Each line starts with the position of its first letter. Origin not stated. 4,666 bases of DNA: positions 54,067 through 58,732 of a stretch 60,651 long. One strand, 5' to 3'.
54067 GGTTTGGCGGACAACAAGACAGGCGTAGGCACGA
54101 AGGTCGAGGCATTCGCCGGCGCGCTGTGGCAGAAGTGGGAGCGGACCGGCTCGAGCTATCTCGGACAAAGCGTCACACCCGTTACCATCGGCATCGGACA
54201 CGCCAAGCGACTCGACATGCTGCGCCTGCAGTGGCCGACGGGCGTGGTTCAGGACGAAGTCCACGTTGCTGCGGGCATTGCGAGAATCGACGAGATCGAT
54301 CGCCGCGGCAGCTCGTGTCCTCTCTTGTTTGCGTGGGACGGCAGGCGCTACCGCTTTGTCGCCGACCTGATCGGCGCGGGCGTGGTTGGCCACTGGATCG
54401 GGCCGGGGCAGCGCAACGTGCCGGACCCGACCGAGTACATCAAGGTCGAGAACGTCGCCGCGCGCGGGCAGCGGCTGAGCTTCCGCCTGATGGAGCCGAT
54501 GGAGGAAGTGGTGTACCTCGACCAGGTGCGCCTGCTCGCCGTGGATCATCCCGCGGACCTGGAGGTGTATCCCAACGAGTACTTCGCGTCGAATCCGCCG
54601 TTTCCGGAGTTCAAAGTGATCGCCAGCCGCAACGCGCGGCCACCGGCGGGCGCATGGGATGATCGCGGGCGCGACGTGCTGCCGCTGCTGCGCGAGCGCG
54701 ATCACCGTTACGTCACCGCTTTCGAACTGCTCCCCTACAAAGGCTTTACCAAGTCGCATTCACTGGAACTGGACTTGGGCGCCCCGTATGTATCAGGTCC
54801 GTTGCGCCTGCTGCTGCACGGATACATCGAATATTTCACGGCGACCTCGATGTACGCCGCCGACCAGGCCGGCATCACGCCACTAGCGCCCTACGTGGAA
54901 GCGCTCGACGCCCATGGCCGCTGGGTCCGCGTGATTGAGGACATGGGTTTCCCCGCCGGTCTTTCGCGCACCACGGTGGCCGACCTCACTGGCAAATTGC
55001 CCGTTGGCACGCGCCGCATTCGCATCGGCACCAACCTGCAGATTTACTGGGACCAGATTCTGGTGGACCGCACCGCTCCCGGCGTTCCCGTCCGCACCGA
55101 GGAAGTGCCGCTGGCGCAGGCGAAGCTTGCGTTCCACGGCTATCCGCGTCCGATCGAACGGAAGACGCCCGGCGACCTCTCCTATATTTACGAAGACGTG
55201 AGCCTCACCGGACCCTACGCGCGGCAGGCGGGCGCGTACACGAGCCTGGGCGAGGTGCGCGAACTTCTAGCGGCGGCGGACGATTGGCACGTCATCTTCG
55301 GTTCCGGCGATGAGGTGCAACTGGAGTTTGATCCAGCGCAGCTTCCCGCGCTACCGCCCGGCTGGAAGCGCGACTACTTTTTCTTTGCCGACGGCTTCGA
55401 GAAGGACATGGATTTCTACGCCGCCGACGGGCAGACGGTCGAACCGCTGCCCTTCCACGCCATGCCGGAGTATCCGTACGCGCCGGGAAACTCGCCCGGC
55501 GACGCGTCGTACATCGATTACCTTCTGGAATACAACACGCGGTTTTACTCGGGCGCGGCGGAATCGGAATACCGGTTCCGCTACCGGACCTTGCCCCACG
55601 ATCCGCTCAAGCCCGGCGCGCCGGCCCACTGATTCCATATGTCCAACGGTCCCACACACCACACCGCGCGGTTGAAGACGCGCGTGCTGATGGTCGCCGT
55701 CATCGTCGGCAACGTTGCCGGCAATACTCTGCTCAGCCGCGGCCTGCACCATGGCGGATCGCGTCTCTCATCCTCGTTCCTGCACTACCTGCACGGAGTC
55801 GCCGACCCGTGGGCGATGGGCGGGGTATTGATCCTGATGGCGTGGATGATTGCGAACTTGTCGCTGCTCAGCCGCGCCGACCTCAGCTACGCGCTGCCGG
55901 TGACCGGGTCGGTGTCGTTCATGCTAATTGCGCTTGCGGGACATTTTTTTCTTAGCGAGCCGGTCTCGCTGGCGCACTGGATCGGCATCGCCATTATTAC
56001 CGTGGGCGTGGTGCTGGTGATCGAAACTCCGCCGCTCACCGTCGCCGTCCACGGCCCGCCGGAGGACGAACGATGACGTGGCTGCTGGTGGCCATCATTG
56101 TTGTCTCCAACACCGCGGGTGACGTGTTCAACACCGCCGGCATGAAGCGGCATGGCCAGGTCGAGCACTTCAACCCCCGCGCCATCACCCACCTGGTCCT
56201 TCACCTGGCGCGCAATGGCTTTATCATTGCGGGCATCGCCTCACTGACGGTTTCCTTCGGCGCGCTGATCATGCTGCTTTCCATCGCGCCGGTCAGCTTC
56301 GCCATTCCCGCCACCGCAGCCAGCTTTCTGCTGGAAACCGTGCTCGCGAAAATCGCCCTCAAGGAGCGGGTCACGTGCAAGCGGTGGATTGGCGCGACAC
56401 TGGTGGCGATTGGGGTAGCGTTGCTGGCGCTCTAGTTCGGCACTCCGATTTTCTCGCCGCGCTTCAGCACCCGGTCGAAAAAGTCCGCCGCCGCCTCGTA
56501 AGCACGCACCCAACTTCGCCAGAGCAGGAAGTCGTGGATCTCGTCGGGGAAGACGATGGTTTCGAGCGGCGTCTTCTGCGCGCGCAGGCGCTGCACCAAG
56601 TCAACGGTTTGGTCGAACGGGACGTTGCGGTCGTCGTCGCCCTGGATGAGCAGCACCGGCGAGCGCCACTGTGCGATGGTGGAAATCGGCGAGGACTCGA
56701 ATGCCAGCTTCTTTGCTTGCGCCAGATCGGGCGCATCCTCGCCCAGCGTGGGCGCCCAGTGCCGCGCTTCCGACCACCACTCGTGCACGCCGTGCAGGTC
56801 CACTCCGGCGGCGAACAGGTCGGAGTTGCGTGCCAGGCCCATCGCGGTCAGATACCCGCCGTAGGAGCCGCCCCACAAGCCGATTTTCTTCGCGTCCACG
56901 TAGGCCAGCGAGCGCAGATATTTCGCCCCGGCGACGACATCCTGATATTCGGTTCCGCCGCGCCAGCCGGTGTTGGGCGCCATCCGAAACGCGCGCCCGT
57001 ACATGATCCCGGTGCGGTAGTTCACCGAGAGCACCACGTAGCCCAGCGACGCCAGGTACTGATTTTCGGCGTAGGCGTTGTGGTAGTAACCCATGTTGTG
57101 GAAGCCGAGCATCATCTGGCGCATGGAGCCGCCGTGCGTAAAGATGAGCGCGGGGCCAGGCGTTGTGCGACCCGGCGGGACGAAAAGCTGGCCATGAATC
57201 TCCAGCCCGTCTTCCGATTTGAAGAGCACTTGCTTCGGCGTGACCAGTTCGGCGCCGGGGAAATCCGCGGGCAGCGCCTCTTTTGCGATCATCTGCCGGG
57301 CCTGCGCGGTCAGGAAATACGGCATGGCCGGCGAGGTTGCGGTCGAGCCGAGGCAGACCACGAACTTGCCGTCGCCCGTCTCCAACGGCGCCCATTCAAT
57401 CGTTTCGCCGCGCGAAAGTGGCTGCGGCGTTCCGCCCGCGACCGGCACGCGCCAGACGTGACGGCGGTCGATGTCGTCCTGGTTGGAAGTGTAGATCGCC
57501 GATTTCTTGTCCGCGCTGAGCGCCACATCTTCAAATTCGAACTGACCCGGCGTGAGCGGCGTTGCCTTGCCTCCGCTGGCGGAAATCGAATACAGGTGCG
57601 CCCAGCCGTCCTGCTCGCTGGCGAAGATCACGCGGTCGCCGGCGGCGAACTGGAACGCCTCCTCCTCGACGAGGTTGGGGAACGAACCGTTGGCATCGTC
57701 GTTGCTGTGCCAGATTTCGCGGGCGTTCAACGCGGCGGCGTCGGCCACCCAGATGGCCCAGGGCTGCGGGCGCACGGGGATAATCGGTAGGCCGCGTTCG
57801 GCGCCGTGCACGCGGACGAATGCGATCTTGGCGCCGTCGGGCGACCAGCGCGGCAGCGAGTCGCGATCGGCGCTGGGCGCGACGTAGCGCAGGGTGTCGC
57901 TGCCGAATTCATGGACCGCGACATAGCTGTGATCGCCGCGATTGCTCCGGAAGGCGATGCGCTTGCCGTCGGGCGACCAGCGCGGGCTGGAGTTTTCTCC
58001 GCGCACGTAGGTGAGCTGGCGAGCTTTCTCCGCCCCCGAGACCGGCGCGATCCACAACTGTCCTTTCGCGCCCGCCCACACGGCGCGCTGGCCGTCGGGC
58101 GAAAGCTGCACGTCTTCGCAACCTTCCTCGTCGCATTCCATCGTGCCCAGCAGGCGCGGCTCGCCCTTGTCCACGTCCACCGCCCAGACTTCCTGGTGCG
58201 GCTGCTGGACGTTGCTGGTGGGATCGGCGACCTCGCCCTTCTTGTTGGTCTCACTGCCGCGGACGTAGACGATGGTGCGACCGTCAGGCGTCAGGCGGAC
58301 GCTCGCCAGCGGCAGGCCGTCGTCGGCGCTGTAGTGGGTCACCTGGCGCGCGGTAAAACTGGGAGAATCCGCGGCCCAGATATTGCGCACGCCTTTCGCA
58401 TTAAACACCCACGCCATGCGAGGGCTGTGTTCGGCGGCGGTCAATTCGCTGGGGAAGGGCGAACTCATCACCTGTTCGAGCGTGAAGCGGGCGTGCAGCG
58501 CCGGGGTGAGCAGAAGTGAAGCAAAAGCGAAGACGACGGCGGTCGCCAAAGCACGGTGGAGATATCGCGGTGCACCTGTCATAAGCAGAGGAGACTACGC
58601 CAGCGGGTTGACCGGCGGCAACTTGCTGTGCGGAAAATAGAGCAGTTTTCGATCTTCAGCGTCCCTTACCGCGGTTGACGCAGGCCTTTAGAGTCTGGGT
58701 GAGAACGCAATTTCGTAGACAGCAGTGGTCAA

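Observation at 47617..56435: Five-gene coupled operon: membrane-anchored 5xCxxCH cytochrome-TPR, CRTAC1/UnbV propeller, 1156-aa TPR/FG-GAP/UnbV giant and a split DMT transporter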

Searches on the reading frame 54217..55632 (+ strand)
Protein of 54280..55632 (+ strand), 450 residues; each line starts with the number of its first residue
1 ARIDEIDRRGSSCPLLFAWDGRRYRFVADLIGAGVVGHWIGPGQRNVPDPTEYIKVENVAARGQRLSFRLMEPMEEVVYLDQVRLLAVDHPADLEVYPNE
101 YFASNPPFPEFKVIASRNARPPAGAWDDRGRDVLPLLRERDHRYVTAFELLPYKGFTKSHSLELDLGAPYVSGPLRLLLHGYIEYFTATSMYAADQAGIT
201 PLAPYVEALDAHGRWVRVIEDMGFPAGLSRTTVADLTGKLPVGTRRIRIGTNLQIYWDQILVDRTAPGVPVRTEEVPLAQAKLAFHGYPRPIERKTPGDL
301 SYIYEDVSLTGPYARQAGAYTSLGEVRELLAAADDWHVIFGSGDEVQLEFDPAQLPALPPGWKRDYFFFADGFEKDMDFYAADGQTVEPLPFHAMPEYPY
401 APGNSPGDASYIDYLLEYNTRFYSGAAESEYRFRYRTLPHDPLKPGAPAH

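Call 9: search_protein_families(library=pfam, proteins=[window:54280-55632:+], max_evalue=10)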
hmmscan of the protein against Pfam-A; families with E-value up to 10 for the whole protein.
window:54280-55632:+ (450 aa): 2 families
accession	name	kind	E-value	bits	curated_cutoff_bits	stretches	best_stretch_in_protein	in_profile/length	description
PF11072.13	DUF2859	-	0.1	12.9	25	1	197-252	4-58/147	Protein of unknown function (DUF2859)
PF09999.14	DUF2240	-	0.27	11.3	22.3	1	322-384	35-98/144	Uncharacterized protein conserved in archaea (DUF2240)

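Call 22: find_homologous_proteins(query=window:54280-55632:+, max_evalue=0.00001)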
Query window:54280-55632:+ (450 aa): 1838 proteins with E <= 0.00001 among 8000 candidates; the best 120 are listed.
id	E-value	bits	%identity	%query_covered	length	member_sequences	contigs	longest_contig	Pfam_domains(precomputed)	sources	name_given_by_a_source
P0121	3.2e-218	743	85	83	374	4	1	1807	-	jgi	jgi:hypothetical protein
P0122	3.0e-211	720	72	97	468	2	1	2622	-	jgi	jgi:hypothetical protein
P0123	1.2e-207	708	71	96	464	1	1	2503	-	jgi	jgi:hypothetical protein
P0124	3.0e-207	707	70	97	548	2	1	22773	PF07593.19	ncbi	-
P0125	1.6e-206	705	70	98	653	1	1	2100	PF01839.30,PF13517.13,PF07593.19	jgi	jgi:hypothetical protein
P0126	1.1e-205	702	70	98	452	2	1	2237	-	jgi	-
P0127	3.1e-205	701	72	96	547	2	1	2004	PF07593.19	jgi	jgi:hypothetical protein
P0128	2.6e-204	698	67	97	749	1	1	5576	PF13517.13,PF07593.19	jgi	jgi:hypothetical protein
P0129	5.0e-204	697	68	100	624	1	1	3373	PF13517.13,PF07593.19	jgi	-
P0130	1.9e-203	695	81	83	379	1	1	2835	-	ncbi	-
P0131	1.0e-202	692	70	97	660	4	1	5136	PF13517.13,PF07593.19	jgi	jgi:hypothetical protein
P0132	3.6e-202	690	69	96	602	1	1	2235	PF13517.13,PF07593.19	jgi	jgi:hypothetical protein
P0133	2.9e-200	684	68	96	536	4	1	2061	PF07593.19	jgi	jgi:hypothetical protein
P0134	4.4e-199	680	68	96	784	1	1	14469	PF13517.13,PF07593.19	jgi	jgi:hypothetical protein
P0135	7.9e-198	676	70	94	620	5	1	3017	PF13517.13,PF07593.19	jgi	jgi:hypothetical protein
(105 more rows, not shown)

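Call 43: predict_structure(alignment_id=A2)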
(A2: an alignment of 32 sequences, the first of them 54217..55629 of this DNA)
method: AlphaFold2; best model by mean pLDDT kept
length: 471 residues; sequences in the alignment: 32
mean_pLDDT: 71.6   pTM: 0.73
mean pLDDT of the five models: 71.6, 71.5, 69.2, 67.8, 63.6
residues with pLDDT >= 90: 172; 70-90: 122; 50-70: 51; < 50: 126
segments of 3 or more residues with pLDDT < 50: 1-32, 57-69, 335-340, 399-428, 432-471
pLDDT, mean of each block of 10 residues (from residue 1): 29 35 39 76 92 52 41 80 93 76 89 92 58 88 96 94 88 87 96 93 75 70 90 94 77 90 96 93 91 93 84 82 85 46 64 63 84 94 94 65 30 32 45 43 28 30 36 33
secondary structure, 60 per line:
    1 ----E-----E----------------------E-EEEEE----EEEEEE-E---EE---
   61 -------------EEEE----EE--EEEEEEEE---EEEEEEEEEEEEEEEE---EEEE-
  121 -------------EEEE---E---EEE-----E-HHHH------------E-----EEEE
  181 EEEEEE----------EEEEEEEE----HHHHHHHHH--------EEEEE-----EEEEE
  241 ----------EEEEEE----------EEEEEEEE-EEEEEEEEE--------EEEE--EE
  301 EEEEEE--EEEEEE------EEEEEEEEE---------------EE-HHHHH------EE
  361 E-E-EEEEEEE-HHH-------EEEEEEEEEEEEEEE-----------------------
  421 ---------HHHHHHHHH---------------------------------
elements in order: E36-40 E45-50 E74-77 E86-93 E97-112 E116-119 E134-137 E145-147 H155-158 E177-186 E197-204 H209-217 E226-230 E236-240 E251-256 E267-274 E276-284 E293-296 E299-306 E309-314 E321-329 H348-352 E359-361 E365-371 E383-397 H430-438

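Call 45: fold_search(model_id=the predicted structure, library=pdb)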
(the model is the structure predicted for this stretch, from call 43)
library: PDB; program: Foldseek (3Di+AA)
matches with E <= 10: 1481; with E <= 0.001: 3
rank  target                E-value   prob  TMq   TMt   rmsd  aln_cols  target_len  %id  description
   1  4qaw_D                3.3e-04  0.97  0.17  0.16  20.7       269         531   10  Structure of modular Xyn30D from Paenibacillus barcinonensis (released 2014-10-08)
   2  4qaw_E                4.4e-04  0.98  0.18  0.17  20.3       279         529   10  Structure of modular Xyn30D from Paenibacillus barcinonensis (released 2014-10-08)
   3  7y5n_C                6.7e-04  0.96  0.17  0.08  17.9       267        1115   12  Structure of 1:1 PAPP-A.ProMBP complex(half map) (released 2023-01-11)
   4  4a42_A                1.1e-03  1.00  0.19  0.59   8.6       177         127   11  CpGH89CBM32-6 produced by Clostridium perfringens (released 2012-04-04)
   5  4qaw_H                1.1e-03  0.98  0.19  0.17  20.7       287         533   10  Structure of modular Xyn30D from Paenibacillus barcinonensis (released 2014-10-08)
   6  4qaw_A                1.1e-03  0.97  0.19  0.17  20.6       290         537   10  Structure of modular Xyn30D from Paenibacillus barcinonensis (released 2014-10-08)
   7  3fbm                  1.4e-03  0.16  0.11  0.12  23.4       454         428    8  D431N Mutant VP2 Protein of Infectious Bursal Disease Virus; Derived T=1 Particles (released 2009-01-13)
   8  4bxs_V                1.5e-03  0.91  0.18  0.08  14.5       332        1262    8  Crystal Structure of the Prothrombinase Complex from the Venom of Pseudonaja Textilis (released 2013-07-31)
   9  4qaw_C                1.6e-03  0.91  0.17  0.16  19.8       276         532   12  Structure of modular Xyn30D from Paenibacillus barcinonensis (released 2014-10-08)
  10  7vrp_B                3.0e-03  0.16  0.12  0.13  22.5       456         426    8  Structure of infectious bursal disease virus Gx strain (released 2022-03-30)
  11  4qaw_B                3.3e-03  0.85  0.17  0.15  19.6       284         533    9  Structure of modular Xyn30D from Paenibacillus barcinonensis (released 2014-10-08)
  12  4ui9_L                4.5e-03  0.97  0.16  0.34   7.5       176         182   14  Atomic structure of the human Anaphase-Promoting Complex (released 2015-06-17)
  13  3a7q_A                5.3e-03  0.35  0.17  0.12  30.0       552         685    8  Structural basis for specific recognition of reelin by its receptors (released 2010-03-23)
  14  5w6h_A                7.3e-03  0.96  0.16  0.11  13.7       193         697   11  Crystal structure of Bacteriophage CBA120 tailspike protein 4 enzymatically active domain (TSP4dN, orf213) (released 2018-10-24)
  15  4kmq                  7.3e-03  0.63  0.16  0.08  17.3       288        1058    9  1.9 Angstrom resolution crystal structure of uncharacterized protein lmo2446 from Listeria monocytogenes EGD-e (released 2013-05-29)
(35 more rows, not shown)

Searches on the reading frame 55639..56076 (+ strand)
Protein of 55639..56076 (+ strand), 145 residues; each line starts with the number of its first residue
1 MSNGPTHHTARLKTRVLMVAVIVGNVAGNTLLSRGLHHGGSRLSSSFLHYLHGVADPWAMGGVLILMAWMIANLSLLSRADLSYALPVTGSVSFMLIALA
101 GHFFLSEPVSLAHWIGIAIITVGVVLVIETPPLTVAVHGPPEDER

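Call 3: search_protein_families(library=pfam, proteins=[window:55639-56076:+], max_evalue=0.01)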
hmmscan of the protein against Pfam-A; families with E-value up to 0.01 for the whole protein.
window:55639-56076:+ (145 aa): 2 families
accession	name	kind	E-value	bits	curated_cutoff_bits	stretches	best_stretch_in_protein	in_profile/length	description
PF10639.15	TMEM234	-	3.8e-05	24.2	30.1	1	75-127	60-112/113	Putative transmembrane family 234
PF00892.27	EamA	-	6.9e-05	23.6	28.2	1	63-128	70-134/135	EamA-like transporter family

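Call 4: search_protein_families(library=ncbifam, proteins=[window:55639-56076:+], max_evalue=0.01)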
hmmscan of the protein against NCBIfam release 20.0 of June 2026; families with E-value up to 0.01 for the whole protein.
window:55639-56076:+ (145 aa): 3 families
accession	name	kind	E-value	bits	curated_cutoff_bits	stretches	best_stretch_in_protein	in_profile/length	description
TIGR03340.1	phn_DUF6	hypoth_equivalog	1.5e-06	28.1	288.15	1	64-128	71-134/281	phosphonate utilization associated putative membrane protein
NF011625.2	PRK15051.1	equivalog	3.8e-06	27.1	92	1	63-127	44-107/111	4-amino-4-deoxy-L-arabinose-phosphoundecaprenol flippase subunit ArnE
NF051482.1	EbrB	exception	1.6e-05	25.5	160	1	44-127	17-101/105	SMR family multidrug efflux transporter EbrB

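Call 80: list_cluster_members(proteins=[window:55639-56073:+, window:56073-56432:+])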
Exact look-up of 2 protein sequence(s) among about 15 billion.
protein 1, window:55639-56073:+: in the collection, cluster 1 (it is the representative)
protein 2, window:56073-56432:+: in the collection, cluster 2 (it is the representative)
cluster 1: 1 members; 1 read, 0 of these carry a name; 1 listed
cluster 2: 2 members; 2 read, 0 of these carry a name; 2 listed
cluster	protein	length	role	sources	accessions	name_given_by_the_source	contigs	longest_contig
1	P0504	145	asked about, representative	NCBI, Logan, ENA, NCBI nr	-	-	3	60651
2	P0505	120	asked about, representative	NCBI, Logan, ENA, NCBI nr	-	-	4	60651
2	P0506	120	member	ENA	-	-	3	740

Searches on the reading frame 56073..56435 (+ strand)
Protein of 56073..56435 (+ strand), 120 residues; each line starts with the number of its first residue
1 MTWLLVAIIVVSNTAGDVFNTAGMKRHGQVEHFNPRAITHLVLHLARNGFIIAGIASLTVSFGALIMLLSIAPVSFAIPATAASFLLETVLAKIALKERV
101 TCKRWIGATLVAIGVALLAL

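Call 3: search_protein_families(library=pfam, proteins=[window:56073-56435:+], max_evalue=0.01)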
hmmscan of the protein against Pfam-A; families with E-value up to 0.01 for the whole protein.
window:56073-56435:+ (120 aa): 3 families
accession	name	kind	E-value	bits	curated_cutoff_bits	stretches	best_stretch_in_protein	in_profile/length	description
PF00892.27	EamA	-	9.2e-07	29.7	28.2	1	50-119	65-134/135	EamA-like transporter family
PF10639.15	TMEM234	-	0.00019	21.9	30.1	1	36-118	30-112/113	Putative transmembrane family 234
PF05653.20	Mg_trans_NIPA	-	0.0076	15.9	26.2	1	23-118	27-119/295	Magnesium transporter NIPA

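Call 4: search_protein_families(library=ncbifam, proteins=[window:56073-56435:+], max_evalue=0.01)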
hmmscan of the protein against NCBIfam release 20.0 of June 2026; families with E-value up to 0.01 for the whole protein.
window:56073-56435:+ (120 aa): 3 families
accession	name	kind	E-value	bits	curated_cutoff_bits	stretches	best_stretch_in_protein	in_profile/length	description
NF011625.2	PRK15051.1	equivalog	4.5e-05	23.6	92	1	38-118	33-107/111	4-amino-4-deoxy-L-arabinose-phosphoundecaprenol flippase subunit ArnE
TIGR03340.1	phn_DUF6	hypoth_equivalog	0.0016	18.2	288.15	1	47-117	208-280/281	phosphonate utilization associated putative membrane protein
NF002816.2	PRK02971.1-2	equivalog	0.0018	18.7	99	1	3-118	2-116/120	4-amino-4-deoxy-L-arabinose-phosphoundecaprenol flippase subunit ArnF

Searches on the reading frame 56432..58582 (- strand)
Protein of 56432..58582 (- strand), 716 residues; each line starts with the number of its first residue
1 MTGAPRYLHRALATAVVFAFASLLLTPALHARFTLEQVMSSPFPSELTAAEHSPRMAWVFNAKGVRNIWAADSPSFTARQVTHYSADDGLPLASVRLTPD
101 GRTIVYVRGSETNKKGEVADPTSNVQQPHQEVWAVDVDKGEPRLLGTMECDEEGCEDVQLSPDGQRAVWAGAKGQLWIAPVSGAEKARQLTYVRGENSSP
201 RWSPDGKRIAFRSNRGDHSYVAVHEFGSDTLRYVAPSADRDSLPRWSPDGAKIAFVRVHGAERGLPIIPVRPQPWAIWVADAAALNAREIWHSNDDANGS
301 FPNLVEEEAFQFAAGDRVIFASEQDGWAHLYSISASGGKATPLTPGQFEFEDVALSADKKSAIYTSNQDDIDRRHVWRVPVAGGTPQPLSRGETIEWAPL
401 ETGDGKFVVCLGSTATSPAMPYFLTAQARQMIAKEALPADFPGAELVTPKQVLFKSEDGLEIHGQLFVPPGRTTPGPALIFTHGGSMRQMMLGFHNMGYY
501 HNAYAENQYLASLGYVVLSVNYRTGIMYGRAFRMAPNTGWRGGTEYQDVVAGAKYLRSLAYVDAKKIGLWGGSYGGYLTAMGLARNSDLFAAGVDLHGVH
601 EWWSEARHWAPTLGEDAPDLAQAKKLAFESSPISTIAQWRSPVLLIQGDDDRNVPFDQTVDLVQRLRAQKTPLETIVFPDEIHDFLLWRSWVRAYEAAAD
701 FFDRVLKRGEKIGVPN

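Call 3: search_protein_families(library=pfam, proteins=[window:56432-58582:-], max_evalue=0.01)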
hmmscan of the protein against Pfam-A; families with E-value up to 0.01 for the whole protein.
window:56432-58582:- (716 aa): 9 families
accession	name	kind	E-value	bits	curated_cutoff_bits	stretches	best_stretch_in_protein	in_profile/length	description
PF00326.27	Peptidase_S9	-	2.2e-40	138.9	22.6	1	505-707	5-211/213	Prolyl oligopeptidase family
PF07676.18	PD40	-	1e-21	76.7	20.9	1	188-217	2-31/38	WD40-like Beta Propeller Repeat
PF00930.27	DPPIV_N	-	7.8e-20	71.3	22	1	307-393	239-327/354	Dipeptidyl peptidase IV (DPP IV) N-terminal region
PF20434.5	BD-FAE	-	1.6e-12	47.8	26.8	1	466-666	3-215/215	BD-FAE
PF01738.24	DLH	-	3.9e-11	43.4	21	1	507-703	34-207/217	Dienelactone hydrolase family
PF00561.26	Abhydrolase_1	-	2.4e-05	24.6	25.8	1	477-628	1-131/245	alpha/beta hydrolase fold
PF07859.19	Abhydrolase_3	-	5.7e-05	23.4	25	1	508-686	23-209/210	alpha/beta hydrolase fold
PF02129.25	Peptidase_S15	-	7.3e-05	23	23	0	505-605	46-135/262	X-Pro dipeptidyl-peptidase (S15 family)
PF05448.18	AXE1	-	0.0025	17.1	21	1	444-581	51-192/321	Acetyl xylan esterase (AXE1)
